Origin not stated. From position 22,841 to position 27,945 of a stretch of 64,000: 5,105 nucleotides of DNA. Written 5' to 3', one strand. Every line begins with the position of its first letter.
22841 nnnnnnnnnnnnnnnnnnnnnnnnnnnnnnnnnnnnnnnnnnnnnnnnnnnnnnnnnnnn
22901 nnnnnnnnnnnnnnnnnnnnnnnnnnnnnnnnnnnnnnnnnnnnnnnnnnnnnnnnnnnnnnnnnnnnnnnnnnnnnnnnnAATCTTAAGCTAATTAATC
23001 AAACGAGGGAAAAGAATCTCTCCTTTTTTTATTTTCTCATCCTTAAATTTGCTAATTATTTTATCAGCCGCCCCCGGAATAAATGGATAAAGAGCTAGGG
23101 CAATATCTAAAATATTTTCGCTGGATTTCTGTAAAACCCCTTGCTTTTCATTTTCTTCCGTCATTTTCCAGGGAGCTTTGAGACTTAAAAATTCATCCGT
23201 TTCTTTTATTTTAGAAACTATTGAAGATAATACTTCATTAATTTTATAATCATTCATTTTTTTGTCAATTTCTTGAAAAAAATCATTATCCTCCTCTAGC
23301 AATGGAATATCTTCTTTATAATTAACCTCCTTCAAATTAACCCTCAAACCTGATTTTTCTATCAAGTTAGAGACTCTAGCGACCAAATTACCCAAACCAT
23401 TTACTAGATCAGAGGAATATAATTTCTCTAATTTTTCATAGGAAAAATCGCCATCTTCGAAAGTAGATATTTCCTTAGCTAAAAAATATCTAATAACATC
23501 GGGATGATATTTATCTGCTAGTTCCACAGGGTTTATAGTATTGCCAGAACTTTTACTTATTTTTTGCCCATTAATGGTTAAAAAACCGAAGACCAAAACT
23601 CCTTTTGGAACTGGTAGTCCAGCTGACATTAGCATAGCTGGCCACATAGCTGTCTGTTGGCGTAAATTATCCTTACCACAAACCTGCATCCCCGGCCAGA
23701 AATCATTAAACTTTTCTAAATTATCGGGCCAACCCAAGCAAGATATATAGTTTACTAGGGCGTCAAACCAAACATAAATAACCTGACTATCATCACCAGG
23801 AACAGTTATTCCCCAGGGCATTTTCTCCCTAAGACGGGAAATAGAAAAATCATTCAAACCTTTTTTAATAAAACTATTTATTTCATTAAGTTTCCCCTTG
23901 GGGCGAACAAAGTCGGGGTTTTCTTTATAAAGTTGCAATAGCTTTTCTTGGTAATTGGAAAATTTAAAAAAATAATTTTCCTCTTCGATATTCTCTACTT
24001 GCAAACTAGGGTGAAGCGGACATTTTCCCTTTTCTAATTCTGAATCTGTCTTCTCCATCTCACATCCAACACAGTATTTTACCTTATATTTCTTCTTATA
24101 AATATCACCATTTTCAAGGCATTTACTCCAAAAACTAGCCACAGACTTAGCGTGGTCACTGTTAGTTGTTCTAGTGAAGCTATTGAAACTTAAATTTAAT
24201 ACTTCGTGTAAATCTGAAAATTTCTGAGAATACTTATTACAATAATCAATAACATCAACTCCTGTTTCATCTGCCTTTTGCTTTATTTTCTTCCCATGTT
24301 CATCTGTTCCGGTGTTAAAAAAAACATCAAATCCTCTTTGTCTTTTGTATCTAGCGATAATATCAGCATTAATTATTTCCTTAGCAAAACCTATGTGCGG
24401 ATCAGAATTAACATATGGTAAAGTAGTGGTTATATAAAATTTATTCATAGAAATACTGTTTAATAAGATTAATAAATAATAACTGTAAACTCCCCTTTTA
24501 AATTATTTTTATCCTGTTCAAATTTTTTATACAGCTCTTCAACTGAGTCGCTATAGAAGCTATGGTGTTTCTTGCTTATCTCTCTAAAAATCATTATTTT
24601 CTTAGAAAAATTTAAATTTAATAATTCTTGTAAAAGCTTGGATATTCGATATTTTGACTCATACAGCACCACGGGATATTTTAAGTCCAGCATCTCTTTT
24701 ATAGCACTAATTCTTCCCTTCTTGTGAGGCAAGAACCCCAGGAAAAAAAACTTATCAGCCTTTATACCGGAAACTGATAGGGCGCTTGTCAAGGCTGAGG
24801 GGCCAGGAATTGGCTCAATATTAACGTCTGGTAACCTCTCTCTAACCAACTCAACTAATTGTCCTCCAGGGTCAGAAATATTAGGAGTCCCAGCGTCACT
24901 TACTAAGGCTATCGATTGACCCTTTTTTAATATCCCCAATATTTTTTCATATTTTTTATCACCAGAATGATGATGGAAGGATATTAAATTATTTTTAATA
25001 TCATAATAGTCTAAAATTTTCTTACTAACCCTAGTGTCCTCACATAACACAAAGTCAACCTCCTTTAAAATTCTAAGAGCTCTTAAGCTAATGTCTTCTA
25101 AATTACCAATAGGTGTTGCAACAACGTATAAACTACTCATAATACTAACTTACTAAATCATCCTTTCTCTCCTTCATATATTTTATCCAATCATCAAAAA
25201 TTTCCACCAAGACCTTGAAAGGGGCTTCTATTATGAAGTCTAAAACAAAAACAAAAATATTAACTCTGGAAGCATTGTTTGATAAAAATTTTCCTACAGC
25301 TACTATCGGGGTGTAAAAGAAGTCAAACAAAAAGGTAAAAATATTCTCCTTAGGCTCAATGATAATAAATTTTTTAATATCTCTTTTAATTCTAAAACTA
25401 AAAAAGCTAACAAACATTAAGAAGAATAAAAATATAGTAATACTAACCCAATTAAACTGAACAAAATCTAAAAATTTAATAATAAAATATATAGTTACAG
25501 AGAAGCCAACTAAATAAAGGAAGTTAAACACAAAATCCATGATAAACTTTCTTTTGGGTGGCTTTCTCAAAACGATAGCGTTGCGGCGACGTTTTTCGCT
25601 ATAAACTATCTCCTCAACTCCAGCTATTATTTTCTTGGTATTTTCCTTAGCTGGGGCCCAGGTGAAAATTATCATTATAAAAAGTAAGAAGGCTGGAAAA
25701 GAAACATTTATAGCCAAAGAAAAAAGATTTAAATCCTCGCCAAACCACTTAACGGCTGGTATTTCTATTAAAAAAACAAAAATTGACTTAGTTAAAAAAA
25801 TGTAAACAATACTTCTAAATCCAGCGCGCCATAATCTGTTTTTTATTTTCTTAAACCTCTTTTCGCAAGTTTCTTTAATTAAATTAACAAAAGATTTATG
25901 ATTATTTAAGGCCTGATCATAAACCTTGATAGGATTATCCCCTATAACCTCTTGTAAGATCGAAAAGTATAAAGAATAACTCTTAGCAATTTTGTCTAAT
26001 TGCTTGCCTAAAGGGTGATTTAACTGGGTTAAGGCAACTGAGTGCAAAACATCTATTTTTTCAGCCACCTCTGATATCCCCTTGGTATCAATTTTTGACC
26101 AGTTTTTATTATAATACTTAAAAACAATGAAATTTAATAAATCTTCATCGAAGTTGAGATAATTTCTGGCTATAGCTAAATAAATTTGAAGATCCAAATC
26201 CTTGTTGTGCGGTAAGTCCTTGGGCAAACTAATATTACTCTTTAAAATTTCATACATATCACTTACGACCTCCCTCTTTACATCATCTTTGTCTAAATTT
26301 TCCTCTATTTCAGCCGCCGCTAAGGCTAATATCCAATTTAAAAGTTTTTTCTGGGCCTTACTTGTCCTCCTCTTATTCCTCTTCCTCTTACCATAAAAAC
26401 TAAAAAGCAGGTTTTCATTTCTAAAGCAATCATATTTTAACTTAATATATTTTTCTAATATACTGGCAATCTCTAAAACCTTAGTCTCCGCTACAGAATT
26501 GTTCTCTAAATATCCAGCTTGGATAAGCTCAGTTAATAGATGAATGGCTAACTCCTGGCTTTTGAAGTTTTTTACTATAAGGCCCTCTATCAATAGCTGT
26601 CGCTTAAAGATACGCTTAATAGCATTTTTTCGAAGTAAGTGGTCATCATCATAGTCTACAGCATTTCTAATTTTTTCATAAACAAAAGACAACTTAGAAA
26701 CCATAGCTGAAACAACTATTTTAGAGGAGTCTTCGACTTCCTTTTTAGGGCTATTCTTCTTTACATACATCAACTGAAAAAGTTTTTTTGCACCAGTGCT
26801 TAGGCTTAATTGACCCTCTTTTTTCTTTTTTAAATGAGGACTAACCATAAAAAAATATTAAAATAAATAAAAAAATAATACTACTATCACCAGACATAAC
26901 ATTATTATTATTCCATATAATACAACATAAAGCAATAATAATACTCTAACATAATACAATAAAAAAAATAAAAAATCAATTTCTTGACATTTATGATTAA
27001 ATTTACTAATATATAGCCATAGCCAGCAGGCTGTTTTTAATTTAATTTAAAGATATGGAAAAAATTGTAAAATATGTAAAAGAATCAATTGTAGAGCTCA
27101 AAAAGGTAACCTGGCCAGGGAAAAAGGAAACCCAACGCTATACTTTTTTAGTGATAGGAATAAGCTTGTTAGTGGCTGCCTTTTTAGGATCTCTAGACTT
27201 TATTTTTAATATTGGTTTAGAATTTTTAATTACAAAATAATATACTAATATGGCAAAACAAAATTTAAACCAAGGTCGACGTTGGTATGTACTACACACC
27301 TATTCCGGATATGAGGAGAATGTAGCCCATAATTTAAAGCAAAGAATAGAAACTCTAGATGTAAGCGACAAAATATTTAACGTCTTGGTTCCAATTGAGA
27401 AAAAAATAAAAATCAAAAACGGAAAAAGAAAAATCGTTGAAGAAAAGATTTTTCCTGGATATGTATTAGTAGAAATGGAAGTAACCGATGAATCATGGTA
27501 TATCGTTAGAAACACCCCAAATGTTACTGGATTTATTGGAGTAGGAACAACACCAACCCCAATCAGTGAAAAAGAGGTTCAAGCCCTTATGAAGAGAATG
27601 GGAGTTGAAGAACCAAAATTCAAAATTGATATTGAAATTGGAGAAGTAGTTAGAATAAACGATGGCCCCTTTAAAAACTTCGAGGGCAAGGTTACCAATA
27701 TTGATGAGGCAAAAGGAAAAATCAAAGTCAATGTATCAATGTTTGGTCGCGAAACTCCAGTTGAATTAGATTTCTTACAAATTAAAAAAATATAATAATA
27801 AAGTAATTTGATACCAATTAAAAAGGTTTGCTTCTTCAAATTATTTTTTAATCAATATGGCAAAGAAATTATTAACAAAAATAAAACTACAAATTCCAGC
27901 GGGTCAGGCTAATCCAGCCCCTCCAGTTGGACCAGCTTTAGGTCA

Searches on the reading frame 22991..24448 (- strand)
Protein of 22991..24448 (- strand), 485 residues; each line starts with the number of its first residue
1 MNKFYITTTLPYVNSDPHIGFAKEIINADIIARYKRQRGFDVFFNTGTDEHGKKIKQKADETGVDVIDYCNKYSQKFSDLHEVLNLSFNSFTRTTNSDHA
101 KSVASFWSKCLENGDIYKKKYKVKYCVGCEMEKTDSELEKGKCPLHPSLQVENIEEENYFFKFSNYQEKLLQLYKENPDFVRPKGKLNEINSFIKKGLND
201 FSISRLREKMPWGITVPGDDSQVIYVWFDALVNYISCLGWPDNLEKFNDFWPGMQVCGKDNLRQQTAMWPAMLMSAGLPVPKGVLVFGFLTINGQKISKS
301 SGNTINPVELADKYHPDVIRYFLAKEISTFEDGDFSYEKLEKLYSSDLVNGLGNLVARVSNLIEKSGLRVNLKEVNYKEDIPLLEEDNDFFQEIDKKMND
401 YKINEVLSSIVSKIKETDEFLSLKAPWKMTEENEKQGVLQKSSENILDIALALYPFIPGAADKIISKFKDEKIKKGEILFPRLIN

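Call 11: search_protein_families(library=pfam, proteins=[window:22991-24448:-], max_evalue=0.001)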
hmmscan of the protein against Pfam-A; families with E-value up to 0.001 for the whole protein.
window:22991-24448:- (485 aa): 5 families
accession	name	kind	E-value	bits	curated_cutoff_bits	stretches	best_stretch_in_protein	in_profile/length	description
PF09334.17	tRNA-synt_1g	-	1.5e-100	337.1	20.1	2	155-359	180-390/391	tRNA synthetases class I (M)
PF00133.28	tRNA-synt_1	-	8.7e-29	100.9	22.7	2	2-217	23-244/414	tRNA synthetases class I (I, L, M and V)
PF01406.26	tRNA-synt_1e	-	5.5e-15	55.9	27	2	12-126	18-132/301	tRNA synthetases class I (C) catalytic domain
PF01921.24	tRNA-synt_1f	-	9.9e-07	28.4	27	1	279-329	265-316/360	tRNA synthetases class I (K)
PF08264.19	Anticodon_1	-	0.00014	22.2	25.1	1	383-472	4-92/148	Anticodon-binding domain of tRNA ligase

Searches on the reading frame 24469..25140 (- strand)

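Call 11: search_protein_families(library=pfam, proteins=[window:24469-25140:-], max_evalue=0.001)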
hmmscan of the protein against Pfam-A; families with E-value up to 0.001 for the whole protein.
window:24469-25140:- (223 aa): 1 family
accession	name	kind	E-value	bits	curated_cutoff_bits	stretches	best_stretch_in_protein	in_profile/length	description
PF00590.25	TP_methylase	-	1.4e-30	107.3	27.8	1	4-203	2-211/212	Tetrapyrrole (Corrin/Porphyrin) Methylases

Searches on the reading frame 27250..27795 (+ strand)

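Call 69: search_protein_families(library=pfam, proteins=[window:27250-27795:+], max_evalue=0.001)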
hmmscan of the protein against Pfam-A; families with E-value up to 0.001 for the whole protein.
window:27250-27795:+ (181 aa): 2 families
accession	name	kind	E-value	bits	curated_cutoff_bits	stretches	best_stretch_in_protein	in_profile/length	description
PF02357.24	NusG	-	6.1e-31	107.2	22.2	1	11-113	2-92/93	Transcription termination factor nusG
PF00467.35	KOW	-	6.1e-07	29.5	22.3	1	131-160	2-31/32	KOW motif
